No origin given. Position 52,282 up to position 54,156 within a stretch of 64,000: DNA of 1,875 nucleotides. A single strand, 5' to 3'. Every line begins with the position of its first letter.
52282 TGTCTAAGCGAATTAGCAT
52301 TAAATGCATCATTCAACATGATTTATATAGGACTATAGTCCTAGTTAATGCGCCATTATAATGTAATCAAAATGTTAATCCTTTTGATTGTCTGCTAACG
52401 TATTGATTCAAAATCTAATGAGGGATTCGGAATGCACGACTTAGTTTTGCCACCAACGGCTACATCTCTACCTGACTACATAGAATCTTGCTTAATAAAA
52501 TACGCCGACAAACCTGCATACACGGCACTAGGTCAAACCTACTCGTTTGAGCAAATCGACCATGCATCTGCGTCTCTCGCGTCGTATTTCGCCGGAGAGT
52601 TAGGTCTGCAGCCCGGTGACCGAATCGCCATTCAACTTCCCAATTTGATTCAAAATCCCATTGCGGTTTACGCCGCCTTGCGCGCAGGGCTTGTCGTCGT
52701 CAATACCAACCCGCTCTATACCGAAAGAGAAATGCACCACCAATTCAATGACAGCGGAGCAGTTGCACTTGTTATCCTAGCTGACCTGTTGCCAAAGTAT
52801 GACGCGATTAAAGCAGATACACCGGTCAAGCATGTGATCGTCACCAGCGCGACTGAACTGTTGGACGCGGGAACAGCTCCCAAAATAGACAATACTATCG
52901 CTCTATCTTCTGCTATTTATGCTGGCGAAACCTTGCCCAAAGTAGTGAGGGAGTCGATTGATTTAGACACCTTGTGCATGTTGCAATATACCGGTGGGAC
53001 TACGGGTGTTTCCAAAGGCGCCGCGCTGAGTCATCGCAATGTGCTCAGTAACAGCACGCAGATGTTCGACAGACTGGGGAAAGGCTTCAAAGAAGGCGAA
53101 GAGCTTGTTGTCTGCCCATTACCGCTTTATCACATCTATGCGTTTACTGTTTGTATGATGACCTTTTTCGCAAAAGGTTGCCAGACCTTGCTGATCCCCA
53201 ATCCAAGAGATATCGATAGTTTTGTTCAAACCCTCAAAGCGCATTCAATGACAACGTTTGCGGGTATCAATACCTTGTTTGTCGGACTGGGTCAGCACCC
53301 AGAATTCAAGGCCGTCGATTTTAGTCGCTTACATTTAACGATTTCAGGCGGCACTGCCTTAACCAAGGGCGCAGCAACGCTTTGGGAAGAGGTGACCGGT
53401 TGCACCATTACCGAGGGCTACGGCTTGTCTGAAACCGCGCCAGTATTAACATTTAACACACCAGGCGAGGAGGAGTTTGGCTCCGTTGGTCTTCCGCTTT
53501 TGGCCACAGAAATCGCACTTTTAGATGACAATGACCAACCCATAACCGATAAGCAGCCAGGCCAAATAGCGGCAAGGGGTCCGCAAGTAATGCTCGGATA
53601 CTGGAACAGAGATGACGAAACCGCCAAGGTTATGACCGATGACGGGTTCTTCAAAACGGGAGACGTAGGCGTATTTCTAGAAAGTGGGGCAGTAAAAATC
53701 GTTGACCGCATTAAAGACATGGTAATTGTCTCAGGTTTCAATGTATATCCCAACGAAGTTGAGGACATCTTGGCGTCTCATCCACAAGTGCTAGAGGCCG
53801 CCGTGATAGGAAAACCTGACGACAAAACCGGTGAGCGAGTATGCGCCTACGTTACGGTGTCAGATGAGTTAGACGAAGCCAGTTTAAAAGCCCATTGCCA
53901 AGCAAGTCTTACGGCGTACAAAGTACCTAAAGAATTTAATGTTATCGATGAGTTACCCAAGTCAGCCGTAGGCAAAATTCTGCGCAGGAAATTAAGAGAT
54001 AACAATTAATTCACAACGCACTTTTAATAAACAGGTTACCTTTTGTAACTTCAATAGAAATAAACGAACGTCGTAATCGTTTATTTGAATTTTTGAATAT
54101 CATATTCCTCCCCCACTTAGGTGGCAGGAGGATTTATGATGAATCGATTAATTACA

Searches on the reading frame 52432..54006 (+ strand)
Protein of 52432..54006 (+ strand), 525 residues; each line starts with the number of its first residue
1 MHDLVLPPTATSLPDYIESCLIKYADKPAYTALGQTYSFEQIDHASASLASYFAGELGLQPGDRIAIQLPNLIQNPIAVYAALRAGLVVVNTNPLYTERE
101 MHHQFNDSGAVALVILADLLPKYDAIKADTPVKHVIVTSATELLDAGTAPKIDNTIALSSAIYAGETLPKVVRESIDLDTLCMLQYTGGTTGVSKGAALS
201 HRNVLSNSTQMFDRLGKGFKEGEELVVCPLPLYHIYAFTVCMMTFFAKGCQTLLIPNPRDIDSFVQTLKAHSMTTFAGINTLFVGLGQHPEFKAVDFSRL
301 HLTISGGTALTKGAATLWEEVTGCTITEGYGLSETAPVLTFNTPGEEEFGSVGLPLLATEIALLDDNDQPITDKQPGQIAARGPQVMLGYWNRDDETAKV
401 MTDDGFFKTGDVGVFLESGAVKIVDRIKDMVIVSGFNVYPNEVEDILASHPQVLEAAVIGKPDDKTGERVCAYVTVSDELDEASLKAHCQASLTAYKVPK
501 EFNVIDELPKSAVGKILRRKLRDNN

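Call 84: search_protein_families(library=pfam, proteins=[window:52432-54006:+], max_evalue=0.001)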
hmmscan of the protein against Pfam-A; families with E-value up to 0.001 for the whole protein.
window:52432-54006:+ (525 aa): 2 families
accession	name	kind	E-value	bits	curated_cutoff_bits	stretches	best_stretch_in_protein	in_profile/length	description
PF00501.34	AMP-binding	-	1.5e-83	281.2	29.9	1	23-391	7-384/384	AMP-binding enzyme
PF13193.12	AMP-binding_C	-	5.6e-21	75.7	24.5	1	442-515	1-76/76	AMP-binding enzyme C-terminal domain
